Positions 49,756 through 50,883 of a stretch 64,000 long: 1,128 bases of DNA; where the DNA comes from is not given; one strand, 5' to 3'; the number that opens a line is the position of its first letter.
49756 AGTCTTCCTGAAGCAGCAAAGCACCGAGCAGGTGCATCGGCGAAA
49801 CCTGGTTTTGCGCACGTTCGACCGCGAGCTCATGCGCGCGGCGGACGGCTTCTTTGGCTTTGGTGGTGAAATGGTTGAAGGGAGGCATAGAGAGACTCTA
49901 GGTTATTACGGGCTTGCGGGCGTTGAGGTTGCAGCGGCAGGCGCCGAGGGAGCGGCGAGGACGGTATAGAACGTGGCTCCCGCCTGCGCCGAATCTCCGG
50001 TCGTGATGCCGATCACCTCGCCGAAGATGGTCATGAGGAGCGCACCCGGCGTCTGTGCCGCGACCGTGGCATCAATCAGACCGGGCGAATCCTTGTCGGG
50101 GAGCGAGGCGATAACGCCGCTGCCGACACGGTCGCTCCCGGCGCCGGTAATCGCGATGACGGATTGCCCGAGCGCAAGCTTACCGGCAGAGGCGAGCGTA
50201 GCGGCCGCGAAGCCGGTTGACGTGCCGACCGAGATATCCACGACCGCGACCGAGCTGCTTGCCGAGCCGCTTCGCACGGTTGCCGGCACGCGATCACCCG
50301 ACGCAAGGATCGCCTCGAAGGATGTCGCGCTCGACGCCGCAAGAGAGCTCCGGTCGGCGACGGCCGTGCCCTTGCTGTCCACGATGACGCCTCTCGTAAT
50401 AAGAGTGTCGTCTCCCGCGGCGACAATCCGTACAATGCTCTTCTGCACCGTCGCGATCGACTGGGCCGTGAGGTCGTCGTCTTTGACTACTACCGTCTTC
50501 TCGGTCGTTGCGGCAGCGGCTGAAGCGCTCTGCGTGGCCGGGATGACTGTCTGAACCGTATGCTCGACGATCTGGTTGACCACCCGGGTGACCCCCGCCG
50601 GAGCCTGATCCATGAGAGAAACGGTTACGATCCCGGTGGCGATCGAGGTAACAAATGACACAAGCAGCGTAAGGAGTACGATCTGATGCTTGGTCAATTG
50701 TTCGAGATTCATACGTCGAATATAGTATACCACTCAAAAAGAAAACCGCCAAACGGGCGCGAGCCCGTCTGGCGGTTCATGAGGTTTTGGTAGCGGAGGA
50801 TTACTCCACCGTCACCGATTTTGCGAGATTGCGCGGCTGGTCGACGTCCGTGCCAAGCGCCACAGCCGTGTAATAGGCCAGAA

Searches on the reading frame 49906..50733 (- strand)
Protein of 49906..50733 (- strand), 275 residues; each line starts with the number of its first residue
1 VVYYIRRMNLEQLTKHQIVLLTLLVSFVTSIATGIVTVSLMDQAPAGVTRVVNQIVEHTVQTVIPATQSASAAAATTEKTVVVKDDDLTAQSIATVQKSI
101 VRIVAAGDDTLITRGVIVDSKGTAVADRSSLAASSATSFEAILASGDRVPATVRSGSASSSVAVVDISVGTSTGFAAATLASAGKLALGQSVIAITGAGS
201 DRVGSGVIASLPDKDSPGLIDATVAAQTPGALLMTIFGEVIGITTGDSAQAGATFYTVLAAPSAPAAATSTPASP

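Call 18: search_protein_families(library=pfam, proteins=[window:49906-50733:-], max_evalue=0.1)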
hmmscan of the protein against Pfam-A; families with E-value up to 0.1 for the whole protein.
window:49906-50733:- (275 aa): 1 family
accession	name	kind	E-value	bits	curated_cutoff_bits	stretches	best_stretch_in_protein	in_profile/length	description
PF20696.2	UbiD_C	-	0.024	15.1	24.2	1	64-120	54-109/127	3-octaprenyl-4-hydroxybenzoate carboxy-lyase C-terminal domain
